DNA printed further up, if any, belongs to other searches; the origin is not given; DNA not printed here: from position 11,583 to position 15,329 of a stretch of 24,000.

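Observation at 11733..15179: Giant secreted AMIN-like/TPR-like protein at the end of the fliL-fliM cluster: candidate unrecognised periplasmic flagellar component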

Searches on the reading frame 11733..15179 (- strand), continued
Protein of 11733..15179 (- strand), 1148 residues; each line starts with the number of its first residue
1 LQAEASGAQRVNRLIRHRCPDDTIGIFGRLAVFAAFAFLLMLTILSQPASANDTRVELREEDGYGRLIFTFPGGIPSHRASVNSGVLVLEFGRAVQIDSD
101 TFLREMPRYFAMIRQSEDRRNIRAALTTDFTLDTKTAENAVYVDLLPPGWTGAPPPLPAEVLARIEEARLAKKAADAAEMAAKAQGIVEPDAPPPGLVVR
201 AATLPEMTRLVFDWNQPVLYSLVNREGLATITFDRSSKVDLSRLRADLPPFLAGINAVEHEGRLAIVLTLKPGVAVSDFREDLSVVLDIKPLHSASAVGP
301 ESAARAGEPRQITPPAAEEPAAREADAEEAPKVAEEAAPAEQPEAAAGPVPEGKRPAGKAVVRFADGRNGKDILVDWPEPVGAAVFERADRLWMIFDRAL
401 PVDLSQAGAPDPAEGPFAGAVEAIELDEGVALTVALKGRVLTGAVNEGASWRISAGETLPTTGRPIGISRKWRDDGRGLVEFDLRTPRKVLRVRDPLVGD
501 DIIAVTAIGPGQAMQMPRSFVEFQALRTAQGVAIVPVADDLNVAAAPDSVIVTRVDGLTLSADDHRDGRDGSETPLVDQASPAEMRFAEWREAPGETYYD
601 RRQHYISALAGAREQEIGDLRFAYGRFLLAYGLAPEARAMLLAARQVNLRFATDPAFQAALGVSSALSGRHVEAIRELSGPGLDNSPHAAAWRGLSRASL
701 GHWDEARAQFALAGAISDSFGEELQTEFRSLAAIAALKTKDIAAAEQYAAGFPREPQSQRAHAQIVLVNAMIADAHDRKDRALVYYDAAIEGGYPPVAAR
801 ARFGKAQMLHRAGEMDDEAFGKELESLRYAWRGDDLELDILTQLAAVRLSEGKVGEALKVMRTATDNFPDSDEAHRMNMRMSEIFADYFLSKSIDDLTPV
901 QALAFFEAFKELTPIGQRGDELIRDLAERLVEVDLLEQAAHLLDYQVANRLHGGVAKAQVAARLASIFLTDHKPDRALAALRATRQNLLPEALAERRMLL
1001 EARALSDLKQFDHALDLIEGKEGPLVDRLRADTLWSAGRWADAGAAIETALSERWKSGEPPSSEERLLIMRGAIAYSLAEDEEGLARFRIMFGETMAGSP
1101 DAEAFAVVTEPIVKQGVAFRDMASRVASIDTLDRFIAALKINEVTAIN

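Call 34: get_annotated_region(hit=H2, flank=6000)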
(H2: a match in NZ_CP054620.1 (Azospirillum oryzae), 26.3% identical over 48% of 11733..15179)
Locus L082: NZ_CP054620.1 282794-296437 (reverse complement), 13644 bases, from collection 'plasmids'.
description: Azospirillum oryzae strain KACC 14407 plasmid unnamed5, complete sequence
organism: Azospirillum oryzae (NCBI taxid 286727)
taxonomy: Bacteria; Pseudomonadota; Alphaproteobacteria; Rhodospirillales; Azospirillaceae; Azospirillum; Azospirillum oryzae
host: -; source: cell culture,soil; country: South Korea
typing (MOB-suite, as given by PLSDB): non-mobilizable
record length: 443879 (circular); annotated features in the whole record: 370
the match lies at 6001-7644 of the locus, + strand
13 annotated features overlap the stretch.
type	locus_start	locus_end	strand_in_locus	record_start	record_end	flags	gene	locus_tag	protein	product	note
CDS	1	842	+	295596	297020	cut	-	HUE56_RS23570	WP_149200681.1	flagellar hook-length control protein FliK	-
CDS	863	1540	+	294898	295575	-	-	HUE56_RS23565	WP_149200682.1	flagellar hook assembly protein FlgD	-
CDS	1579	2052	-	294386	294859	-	-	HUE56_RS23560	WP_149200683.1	hypothetical protein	-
CDS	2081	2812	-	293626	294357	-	flgH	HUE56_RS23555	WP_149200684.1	flagellar basal body L-ring protein FlgH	GO:0071973 - bacterial-type flagellum-dependent cell motility [Evidence IEA]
CDS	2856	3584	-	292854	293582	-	flgA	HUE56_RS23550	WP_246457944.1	flagellar basal body P-ring formation chaperone FlgA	GO:0001539 - cilium or flagellum-dependent cell motility [Evidence IEA]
CDS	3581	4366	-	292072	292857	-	flgG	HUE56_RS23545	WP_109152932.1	flagellar basal-body rod protein FlgG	GO:0071973 - bacterial-type flagellum-dependent cell motility [Evidence IEA]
CDS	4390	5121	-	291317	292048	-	flgF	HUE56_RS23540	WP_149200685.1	flagellar basal-body rod protein FlgF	GO:0001539 - cilium or flagellum-dependent cell motility [Evidence IEA]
CDS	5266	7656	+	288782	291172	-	-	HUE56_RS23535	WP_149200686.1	hypothetical protein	-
CDS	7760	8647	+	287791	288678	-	motA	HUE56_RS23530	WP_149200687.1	flagellar motor stator protein MotA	-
CDS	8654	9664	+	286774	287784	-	-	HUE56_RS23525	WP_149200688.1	flagellar motor protein MotB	-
CDS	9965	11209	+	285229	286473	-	-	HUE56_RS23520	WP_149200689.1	flagellar hook protein FlgE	GO:0071973 - bacterial-type flagellum-dependent cell motility [Evidence IEA]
CDS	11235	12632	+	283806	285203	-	flgK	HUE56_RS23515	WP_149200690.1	flagellar hook-associated protein FlgK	GO:0001539 - cilium or flagellum-dependent cell motility [Evidence IEA]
CDS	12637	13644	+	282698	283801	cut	-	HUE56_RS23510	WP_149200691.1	flagellin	GO:0071973 - bacterial-type flagellum-dependent cell motility [Evidence IEA]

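Call 35: predict_structure(alignment_id=A1)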
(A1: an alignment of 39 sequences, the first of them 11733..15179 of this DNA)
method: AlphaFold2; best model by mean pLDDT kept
length: 1148 residues; sequences in the alignment: 39
mean_pLDDT: 84.0   pTM: 0.50
mean pLDDT of the five models: 84.0, 83.8, 82.0, 81.2, 80.6
residues with pLDDT >= 90: 653; 70-90: 334; 50-70: 35; < 50: 126
segments of 3 or more residues with pLDDT < 50: 1-25, 45-51, 185-190, 294-349, 562-579, 1141-1148
pLDDT, mean of each block of 10 residues (from residue 1): 33 34 47 76 51 80 91 89 94 89 92 91 93 92 92 86 82 70 46 74 91 92 92 92 89 92 93 91 94 49 33 40 32 36 38 70 86 92 95 94 83 81 92 91 90 86 86 87 95 91 93 91 95 95 94 90 38 37 87 89 94 90 96 95 92 91 95 94 90 94 93 86 91 95 95 90 96 95 97 92 96 94 94 90 95 94 93 91 93 87 93 90 92 92 92 88 94 95 89 92 96 94 90 93 92 78 89 91 89 88 85 67 84 84 38
secondary structure, 60 per line:
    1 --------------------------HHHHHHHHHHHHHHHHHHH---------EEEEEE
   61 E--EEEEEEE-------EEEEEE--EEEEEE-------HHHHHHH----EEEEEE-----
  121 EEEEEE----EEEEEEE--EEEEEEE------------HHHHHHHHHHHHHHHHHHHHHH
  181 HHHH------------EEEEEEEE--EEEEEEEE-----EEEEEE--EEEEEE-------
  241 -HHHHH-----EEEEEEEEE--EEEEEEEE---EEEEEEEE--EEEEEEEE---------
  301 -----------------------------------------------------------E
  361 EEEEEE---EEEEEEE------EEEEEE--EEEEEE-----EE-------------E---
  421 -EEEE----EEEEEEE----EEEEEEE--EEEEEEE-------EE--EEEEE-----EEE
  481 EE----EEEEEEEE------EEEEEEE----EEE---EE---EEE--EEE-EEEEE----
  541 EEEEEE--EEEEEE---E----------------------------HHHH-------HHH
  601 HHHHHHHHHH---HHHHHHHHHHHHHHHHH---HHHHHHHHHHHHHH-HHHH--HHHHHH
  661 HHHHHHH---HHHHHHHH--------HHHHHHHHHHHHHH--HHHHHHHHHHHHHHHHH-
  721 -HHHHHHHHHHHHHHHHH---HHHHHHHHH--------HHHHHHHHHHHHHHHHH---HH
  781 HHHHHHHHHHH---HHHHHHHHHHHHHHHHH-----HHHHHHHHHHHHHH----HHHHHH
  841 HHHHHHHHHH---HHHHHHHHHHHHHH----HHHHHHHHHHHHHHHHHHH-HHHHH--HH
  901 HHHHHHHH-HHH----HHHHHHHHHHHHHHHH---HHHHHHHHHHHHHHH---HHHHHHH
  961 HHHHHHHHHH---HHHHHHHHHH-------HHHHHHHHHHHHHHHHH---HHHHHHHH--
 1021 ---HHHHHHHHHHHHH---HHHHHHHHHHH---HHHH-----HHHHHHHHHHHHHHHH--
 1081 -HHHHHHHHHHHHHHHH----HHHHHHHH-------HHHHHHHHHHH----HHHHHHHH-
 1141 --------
elements in order (helices of 4 or more, strands of 3 or more residues): H27-45 E55-61 E64-70 E78-83 E86-91 H99-105 E110-115 E121-126 E131-137 E140-146 H159-184 E197-204 E207-214 E220-225 E228-233 H242-246 E252-260 E263-270 E274-281 E284-291 E360-366 E370-376 E383-388 E391-396 E422-425 E430-436 E441-447 E450-456 E468-472 E478-482 E487-494 E501-507 E512-514 E523-525 E528-530 E532-536 E541-546 E549-554 H587-590 H598-610 H614-630 H634-647 H649-652 H655-667 H671-678 H687-700 H703-719 H722-738 H742-750 H759-775 H779-791 H795-811 H817-830 H835-850 H854-867 H872-890 H892-896 H899-908 H917-932 H936-950 H954-970 H974-983 H991-1007 H1011-1018 H1024-1036 H1040-1050 H1054-1057 H1063-1078 H1082-1097 H1102-1109 H1117-1127 H1132-1139

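Call 47: search_solved_structures(query=A1, max_evalue=1)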
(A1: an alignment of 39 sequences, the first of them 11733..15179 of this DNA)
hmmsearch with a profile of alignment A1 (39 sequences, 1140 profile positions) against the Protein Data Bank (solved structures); distinct sequences matched with E-value up to 1: 45.
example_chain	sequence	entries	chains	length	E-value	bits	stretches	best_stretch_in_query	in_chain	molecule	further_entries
5fzq_A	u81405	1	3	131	2.6e-05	25.5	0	818-851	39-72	DESIGNED TPR PROTEIN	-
5fzr_A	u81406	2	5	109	6.9e-05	24.1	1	818-851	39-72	DESIGNED TPR PROTEIN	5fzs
8bu0_A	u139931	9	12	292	0.00015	23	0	739-853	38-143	Consensus tetratricopeptide repeat protein | Crystal structure of an 8-repeat consensus TPR superhelix with Zinc. | Monomer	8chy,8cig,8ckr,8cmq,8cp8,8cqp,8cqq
7obi_A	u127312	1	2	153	0.00017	22.8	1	751-854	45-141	CTPR-rv4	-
2wqh_A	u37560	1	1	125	0.00018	22.7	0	823-856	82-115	CTPR3Y3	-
8eoi_B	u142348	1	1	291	0.00032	21.9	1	690-851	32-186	ER membrane protein complex subunit 2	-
6ww7_B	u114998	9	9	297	0.00033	21.9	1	690-851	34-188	ER membrane protein complex subunit 2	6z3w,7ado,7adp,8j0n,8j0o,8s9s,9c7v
6y4l_A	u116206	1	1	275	0.00034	21.8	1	691-851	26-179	ER membrane protein complex subunit 2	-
8gl8_I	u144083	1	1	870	0.00066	20.9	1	665-790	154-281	SprE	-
9qhc_A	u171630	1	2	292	0.0018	19.4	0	750-854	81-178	Engineered tetratricopeptide repeat protein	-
9qhb_A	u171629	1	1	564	0.0019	19.4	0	750-854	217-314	Engineered tetratricopeptide repeat protein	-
6vfj_B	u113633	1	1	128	0.0022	19.2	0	822-863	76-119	I53_dn5B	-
4r7s_A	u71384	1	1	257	0.0025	19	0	720-799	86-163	Tetratricopeptide repeat protein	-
6b85_J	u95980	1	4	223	0.0032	18.6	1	739-797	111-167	TMHC4_R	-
8far_A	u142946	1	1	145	0.0032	18.6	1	750-804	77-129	I432-1-CC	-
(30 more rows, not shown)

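Call 53: fold_search(model_id=the predicted structure, library=pdb)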
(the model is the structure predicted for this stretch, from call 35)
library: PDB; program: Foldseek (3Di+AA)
matches with E <= 10: 1562; with E <= 0.001: 252
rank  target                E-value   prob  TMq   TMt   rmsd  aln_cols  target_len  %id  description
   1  9hmf_K                6.4e-11  1.00  0.13  0.18  40.1       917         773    9  Periplasmic scaffold of the Campylobacter jejuni flagellar motor (alpha carbon trace) (released 2024-12-25)
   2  8bbg_A                6.8e-09  1.00  0.10  0.09  58.0      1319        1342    9  Structure of the IFT-A complex; anterograde IFT-A train model (released 2022-12-21)
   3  8fgw_D                1.1e-08  1.00  0.15  0.14  23.7       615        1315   14  Human IFT-A complex structures provide molecular insights into ciliary transport (released 2023-02-22)
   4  9rtt_Q                1.8e-08  1.00  0.16  0.20  24.6       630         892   12  Activated Elongation Complex with IWS1 and ELOF1 (released 2025-09-03)
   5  8hmd_C                6.0e-08  1.00  0.18  0.16  24.9       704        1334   11  base module state 2 of Tetrahymena IFT-A (released 2023-06-14)
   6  8bbg_D                6.5e-08  1.00  0.14  0.12  30.4       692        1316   14  Structure of the IFT-A complex; anterograde IFT-A train model (released 2022-12-21)
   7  9hvq_Q                9.3e-08  1.00  0.14  0.18  24.0       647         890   12  Structure of the transcribing Pol II-DSIF-PAF-SPT6-RECQL5 complex (released 2025-07-16)
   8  8hme_E                1.0e-07  1.00  0.14  0.14  50.7      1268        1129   11  head module state 1 of Tetrahymena IFT-A (released 2023-06-14)
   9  8c6j_S                1.4e-07  1.00  0.14  0.22  27.4       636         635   12  Human spliceosomal PM5 C* complex (released 2023-07-12)
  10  8hmf_E                1.6e-07  1.00  0.15  0.15  53.7      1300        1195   11  head module state 2 of Tetrahymena IFT-A (released 2023-06-14)
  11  4buj_F                1.7e-07  1.00  0.13  0.12  26.2       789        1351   11  Crystal structure of the S. cerevisiae Ski2-3-8 complex (released 2013-08-28)
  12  7xn7_q                2.8e-07  1.00  0.14  0.17  25.2       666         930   10  RNA polymerase II elongation complex containing Spt4/5, Elf1, Spt6, Spn1 and Paf1C (released 2022-09-07)
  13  7dkh_A                3.1e-07  1.00  0.14  0.18  24.5       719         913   13  Crystal structure of the Ctr9/Paf1/Cdc73/Rtf1 quaternary complex (released 2021-11-24)
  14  5nnp_A                3.9e-07  1.00  0.13  0.19  33.1       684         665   13  Structure of Naa15/Naa10 bound to HypK-THB (released 2017-06-14)
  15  4ui9_Y                4.6e-07  1.00  0.13  0.26  21.1       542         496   12  Atomic structure of the human Anaphase-Promoting Complex (released 2015-06-17)
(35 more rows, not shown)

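Call 61: search_protein_families(library=pfam, alignment_id=A1, max_evalue=0.1)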
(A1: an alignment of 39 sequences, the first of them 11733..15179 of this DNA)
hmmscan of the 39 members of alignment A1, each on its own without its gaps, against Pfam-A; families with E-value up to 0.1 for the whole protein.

A. member 1, window:11733-15179:- (1148 aa): 5 families
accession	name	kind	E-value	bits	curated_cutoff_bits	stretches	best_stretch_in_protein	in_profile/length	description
PF13432.12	TPR_16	-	0.00048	20.9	32.7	1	770-823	4-54/65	Tetratricopeptide repeat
PF07719.23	TPR_2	-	0.0011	19.3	27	0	690-713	4-27/34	Tetratricopeptide repeat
PF25058.1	ARM_TT21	-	0.005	17.2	27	1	834-885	53-104/155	Tetratricopeptide repeat protein 21 ARM repeat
PF13428.12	TPR_14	-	0.052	14.7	23.5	1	839-877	2-40/44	Tetratricopeptide repeat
PF25062.1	ARM_TT21_N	-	0.072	13.2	40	0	640-811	13-180/222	Tetratricopeptide repeat protein 21 N-terminal ARM repeat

B. families by the number of members that match (of 39 scanned): 31 families (the first 25 are shown)
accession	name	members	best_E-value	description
PF07719.23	TPR_2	23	7.2e-09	Tetratricopeptide repeat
PF13432.12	TPR_16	20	4.7e-06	Tetratricopeptide repeat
PF13428.12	TPR_14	17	3.3e-06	Tetratricopeptide repeat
PF00515.34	TPR_1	15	1.2e-08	Tetratricopeptide repeat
PF12895.13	ANAPC3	14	1.9e-05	Anaphase-promoting complex, cyclosome, subunit 3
PF13174.12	TPR_6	13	1.1e-05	Tetratricopeptide repeat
PF14559.12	TPR_19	12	1.5e-07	Tetratricopeptide repeat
PF24837.1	AMIN-like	10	2e-05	AMIN-like domain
PF13424.12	TPR_12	9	8e-08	Tetratricopeptide repeat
PF13181.12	TPR_8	9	9.5e-07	Tetratricopeptide repeat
PF25058.1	ARM_TT21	9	0.005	Tetratricopeptide repeat protein 21 ARM repeat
PF13176.12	TPR_7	6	0.0011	Tetratricopeptide repeat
PF04348.19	LppC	5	0.0012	LppC putative lipoprotein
PF09976.15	TPR_21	4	0.0013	Tetratricopeptide repeat-like domain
PF13371.12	TPR_9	3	0.0051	Tetratricopeptide repeat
PF11741.13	AMIN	3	0.024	AMIN domain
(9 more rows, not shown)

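Call 65: search_protein_families(library=pfam, proteins=[L068:719-1621:+, L068:1618-2154:-, L068:2398-3141:+, L068:3184-4407:+, L068:4587-5456:+, L068:9340-12036:-], max_evalue=0.001)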
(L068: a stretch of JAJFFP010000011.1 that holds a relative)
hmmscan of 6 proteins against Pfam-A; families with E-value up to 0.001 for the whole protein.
L068:719-1621:+ (300 aa): 0 families

L068:1618-2154:- (178 aa): 1 family
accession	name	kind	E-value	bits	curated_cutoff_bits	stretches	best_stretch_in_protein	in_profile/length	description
PF00034.26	Cytochrom_C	-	9.5e-07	30.5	21.3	1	73-167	2-87/90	Cytochrome c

L068:2398-3141:+ (247 aa): 2 families
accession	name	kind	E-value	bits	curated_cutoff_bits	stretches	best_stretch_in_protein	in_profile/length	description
PF00392.27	GntR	-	4.8e-19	68.2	27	1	15-76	3-64/64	Bacterial regulatory proteins, gntR family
PF07702.18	UTRA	-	1.2e-13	51.5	23.8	1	111-238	14-140/141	UTRA domain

L068:3184-4407:+ (407 aa): 8 families
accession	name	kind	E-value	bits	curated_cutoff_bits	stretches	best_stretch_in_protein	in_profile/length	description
PF07992.20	Pyr_redox_2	-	9.7e-73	245.6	26.1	1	5-301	3-291/291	Pyridine nucleotide-disulphide oxidoreductase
PF14759.12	Reductase_C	-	2.3e-32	111.8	25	1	320-403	1-84/85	Reductase C-terminal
PF00070.33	Pyr_redox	-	1.5e-19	70.7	22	1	146-225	1-81/82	Pyridine nucleotide-disulphide oxidoreductase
PF01266.30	DAO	-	2.4e-08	34.4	27.9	1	147-180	2-35/353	FAD dependent oxidoreductase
PF13738.12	Pyr_redox_3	-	1e-07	31.9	30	0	148-178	1-32/305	Pyridine nucleotide-disulphide oxidoreductase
PF03486.20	HI0933_like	-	5.4e-07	29.7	50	0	146-183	2-39/244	HI0933-like protein Rossmann domain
PF13450.12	NAD_binding_8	-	3.4e-06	27.7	21.9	1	149-202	1-50/68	NAD(P)-binding Rossmann-like domain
PF01262.27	AlaDh_PNT_C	-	0.00021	21.2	23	1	146-184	30-68/214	Alanine dehydrogenase/PNT, C-terminal domain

L068:4587-5456:+ (289 aa): 1 family
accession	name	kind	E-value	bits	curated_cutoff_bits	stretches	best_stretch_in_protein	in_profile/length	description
PF01145.31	Band_7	-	1.2e-24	87.8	23.6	1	62-236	2-173/176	SPFH domain / Band 7 family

L068:9340-12036:- (898 aa): 1 family
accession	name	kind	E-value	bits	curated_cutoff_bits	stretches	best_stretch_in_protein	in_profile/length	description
PF06739.17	SBBP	-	6.5e-05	23.2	20.5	0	486-512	2-29/38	Beta-propeller repeat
